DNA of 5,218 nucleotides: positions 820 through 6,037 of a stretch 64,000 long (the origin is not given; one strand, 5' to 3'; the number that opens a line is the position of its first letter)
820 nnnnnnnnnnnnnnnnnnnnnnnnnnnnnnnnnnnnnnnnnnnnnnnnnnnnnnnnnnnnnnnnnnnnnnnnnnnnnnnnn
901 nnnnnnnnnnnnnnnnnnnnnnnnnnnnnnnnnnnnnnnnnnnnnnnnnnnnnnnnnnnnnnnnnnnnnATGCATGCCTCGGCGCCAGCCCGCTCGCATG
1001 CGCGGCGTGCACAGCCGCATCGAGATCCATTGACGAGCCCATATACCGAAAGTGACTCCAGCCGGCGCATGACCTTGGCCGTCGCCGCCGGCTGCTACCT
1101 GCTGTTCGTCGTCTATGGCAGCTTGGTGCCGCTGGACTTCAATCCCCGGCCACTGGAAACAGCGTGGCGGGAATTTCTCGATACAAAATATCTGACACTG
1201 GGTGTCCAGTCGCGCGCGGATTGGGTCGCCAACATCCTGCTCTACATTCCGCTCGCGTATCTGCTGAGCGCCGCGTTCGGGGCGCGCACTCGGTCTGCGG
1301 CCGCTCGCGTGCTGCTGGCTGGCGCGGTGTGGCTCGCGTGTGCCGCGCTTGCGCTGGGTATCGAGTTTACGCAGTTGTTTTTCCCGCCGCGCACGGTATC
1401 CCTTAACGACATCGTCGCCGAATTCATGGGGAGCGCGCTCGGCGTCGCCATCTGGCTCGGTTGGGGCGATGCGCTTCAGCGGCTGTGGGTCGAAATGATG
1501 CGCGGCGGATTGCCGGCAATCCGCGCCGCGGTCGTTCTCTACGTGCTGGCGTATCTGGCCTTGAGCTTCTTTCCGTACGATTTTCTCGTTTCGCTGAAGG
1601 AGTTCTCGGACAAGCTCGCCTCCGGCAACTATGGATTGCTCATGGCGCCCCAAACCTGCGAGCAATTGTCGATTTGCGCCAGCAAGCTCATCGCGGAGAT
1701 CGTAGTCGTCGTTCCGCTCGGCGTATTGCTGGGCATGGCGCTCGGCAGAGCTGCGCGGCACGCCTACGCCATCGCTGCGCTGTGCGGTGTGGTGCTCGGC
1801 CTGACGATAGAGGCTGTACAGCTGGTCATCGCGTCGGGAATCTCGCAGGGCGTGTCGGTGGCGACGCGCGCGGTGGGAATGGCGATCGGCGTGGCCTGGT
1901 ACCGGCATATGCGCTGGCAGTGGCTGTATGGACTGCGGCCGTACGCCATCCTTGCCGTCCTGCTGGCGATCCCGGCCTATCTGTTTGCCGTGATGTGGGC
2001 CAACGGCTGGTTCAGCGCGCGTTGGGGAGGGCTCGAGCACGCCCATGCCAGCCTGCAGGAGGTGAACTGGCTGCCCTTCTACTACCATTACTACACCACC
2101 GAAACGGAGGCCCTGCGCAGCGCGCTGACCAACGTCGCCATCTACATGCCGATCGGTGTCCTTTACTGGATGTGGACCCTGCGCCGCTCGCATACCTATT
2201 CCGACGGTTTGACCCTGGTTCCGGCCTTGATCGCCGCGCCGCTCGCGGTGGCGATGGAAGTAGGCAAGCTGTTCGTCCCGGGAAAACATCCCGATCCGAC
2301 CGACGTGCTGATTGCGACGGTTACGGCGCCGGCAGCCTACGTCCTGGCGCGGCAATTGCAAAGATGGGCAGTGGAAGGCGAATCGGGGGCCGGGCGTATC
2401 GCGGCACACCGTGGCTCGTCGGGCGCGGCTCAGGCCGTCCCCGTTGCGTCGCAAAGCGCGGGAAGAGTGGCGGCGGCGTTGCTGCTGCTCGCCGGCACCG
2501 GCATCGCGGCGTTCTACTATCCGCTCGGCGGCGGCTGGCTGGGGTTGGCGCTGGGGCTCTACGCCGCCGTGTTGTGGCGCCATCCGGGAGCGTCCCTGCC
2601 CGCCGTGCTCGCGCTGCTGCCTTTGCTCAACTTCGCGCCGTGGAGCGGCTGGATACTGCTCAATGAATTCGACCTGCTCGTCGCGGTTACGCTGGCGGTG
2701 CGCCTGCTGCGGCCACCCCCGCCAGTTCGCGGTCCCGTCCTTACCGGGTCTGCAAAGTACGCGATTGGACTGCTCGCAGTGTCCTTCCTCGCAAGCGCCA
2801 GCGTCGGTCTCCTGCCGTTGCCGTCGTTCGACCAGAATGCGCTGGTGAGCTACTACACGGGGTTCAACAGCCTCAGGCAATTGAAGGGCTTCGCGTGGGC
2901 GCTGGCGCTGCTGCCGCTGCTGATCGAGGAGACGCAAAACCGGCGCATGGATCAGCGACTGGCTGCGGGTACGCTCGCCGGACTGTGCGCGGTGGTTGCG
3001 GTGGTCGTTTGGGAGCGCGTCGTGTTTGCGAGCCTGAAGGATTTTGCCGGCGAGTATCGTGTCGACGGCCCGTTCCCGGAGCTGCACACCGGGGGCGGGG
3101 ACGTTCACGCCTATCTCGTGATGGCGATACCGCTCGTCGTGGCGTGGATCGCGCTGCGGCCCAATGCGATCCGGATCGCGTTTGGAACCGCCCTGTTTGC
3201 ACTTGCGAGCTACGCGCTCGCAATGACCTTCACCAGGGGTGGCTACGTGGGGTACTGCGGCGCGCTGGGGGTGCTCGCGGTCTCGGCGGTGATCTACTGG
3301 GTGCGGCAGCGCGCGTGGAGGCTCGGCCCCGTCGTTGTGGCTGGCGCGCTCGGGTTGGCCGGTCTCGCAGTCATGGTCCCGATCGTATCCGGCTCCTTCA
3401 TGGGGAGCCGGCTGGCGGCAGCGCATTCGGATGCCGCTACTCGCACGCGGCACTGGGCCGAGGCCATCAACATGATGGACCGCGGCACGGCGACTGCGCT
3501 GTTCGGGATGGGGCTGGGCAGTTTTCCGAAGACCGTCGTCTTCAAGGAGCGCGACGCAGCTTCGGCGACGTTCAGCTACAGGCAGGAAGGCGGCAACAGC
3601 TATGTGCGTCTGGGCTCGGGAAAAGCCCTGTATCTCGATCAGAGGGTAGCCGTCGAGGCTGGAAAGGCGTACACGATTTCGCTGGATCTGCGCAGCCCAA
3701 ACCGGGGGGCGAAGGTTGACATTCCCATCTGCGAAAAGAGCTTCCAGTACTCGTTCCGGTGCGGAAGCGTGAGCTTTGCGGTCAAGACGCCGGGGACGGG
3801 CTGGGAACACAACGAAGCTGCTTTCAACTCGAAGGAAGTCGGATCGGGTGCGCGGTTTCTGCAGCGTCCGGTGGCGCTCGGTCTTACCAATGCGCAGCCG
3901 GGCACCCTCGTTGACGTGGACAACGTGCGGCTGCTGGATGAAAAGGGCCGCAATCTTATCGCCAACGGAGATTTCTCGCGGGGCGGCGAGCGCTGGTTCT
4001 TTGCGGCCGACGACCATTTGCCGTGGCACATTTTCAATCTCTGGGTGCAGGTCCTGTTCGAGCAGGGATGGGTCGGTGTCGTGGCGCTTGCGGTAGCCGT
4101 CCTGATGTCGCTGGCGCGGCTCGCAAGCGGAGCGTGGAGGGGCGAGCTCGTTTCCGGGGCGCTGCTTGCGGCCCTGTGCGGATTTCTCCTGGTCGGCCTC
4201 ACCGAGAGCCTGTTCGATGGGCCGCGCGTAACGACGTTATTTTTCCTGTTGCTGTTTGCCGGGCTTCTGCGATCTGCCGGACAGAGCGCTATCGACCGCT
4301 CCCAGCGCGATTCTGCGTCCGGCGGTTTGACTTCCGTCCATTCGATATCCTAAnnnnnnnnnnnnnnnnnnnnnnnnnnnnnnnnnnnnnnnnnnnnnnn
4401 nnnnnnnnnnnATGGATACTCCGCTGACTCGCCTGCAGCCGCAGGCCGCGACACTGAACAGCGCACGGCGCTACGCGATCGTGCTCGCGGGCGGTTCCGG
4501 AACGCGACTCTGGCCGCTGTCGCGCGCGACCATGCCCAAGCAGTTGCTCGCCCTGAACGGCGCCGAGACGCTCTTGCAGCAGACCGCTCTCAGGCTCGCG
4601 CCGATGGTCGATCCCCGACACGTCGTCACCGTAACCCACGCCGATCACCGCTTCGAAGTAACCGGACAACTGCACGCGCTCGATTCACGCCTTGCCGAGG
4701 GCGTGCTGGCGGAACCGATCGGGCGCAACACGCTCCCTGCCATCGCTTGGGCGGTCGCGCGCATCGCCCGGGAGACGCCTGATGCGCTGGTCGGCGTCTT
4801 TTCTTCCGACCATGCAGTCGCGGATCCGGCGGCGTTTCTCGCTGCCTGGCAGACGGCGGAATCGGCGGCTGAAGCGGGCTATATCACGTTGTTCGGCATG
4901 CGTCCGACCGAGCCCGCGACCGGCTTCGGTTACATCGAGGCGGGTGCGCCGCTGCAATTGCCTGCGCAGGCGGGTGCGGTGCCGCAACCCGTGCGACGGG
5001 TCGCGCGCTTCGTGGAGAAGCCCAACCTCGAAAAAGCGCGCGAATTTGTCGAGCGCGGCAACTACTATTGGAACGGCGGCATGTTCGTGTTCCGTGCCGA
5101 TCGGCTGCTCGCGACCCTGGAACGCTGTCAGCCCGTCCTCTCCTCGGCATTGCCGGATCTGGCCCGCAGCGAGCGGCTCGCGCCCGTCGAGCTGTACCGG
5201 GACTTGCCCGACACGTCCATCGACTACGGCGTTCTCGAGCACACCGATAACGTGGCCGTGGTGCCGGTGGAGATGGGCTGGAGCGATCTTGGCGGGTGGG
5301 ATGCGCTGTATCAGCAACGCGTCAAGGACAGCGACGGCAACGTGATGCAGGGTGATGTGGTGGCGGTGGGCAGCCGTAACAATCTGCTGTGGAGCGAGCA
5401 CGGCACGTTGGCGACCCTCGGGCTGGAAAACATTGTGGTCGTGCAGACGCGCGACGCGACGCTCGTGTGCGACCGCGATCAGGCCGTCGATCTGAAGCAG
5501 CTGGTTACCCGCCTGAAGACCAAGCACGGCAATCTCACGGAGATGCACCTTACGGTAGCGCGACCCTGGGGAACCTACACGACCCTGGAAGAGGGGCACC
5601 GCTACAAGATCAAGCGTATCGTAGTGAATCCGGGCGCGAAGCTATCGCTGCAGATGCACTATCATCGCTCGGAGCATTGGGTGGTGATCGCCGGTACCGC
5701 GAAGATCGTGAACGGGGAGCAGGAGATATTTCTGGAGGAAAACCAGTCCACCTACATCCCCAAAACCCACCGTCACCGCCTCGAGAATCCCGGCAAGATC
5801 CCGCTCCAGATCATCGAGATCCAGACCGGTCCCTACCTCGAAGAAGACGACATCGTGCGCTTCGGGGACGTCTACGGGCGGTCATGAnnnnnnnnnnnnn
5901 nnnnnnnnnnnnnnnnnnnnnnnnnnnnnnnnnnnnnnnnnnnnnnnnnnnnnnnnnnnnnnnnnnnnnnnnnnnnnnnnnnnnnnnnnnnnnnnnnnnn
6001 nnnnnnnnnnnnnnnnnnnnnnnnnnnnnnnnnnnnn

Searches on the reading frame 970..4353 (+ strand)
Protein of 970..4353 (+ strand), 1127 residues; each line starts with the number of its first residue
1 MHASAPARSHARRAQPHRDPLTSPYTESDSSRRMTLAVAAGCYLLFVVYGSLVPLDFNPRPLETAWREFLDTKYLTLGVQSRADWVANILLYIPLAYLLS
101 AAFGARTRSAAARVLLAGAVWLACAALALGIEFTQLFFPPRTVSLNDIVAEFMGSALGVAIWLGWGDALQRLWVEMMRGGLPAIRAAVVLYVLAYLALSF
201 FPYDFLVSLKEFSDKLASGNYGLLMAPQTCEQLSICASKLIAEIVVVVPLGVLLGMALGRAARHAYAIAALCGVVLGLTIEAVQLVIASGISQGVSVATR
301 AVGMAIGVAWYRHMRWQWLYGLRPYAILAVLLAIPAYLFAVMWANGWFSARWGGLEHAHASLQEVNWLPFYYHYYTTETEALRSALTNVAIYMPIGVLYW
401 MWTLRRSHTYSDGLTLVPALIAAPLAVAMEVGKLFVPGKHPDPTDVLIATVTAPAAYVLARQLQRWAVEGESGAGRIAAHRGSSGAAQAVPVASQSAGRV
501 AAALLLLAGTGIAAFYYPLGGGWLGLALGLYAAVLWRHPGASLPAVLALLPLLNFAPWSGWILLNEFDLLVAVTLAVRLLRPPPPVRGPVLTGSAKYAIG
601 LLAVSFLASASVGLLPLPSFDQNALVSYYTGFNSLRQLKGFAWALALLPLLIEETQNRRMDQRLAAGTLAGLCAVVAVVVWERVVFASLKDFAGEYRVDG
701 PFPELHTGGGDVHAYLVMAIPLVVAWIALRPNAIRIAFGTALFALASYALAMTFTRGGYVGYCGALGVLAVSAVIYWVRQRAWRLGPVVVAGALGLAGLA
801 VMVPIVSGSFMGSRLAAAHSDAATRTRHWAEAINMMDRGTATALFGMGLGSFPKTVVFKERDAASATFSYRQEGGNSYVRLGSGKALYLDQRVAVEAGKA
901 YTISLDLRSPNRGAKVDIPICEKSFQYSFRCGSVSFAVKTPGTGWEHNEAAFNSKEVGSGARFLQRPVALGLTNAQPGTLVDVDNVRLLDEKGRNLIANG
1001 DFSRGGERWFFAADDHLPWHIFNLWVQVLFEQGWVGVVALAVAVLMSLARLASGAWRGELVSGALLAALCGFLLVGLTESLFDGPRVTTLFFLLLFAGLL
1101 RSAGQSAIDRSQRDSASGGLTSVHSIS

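Call 37: search_protein_families(library=ncbifam, proteins=[window:970-4353:+], max_evalue=1e-8)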
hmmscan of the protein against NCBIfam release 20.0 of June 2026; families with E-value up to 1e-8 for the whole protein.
window:970-4353:+ (1127 aa): 1 family
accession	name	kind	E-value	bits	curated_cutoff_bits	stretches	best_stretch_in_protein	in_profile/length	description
NF037970.1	vanZ_1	subfamily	5.5e-09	36.7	20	0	84-154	42-108/109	VanZ family protein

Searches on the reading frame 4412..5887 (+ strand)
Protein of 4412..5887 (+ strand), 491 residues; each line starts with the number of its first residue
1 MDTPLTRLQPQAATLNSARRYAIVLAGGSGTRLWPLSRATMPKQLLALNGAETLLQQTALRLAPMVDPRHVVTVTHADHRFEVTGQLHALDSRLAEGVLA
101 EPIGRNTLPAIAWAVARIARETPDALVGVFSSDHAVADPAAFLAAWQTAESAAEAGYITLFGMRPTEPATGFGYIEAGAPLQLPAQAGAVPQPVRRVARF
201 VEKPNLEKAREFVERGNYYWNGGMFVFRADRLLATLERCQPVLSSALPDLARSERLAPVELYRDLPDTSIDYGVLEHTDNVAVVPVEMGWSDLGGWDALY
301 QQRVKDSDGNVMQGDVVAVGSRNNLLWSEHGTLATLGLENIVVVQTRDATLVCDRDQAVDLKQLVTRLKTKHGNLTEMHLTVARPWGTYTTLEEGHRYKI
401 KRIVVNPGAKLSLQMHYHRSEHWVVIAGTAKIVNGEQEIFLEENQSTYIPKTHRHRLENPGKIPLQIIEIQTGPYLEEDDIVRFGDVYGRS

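Call 37: search_protein_families(library=ncbifam, proteins=[window:4412-5887:+], max_evalue=1e-8)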
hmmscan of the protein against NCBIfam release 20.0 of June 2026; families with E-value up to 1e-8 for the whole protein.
window:4412-5887:+ (491 aa): 2 families
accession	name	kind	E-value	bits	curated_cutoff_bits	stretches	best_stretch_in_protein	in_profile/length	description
TIGR01479.1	GMP_PMI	equivalog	3.6e-164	547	372.95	1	22-490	3-467/467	mannose-1-phosphate guanylyltransferase/mannose-6-phosphate isomerase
NF012004.0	PRK15460.1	equivalog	2.9e-136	454.9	859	1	18-490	4-477/478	mannose-1-phosphate guanyltransferase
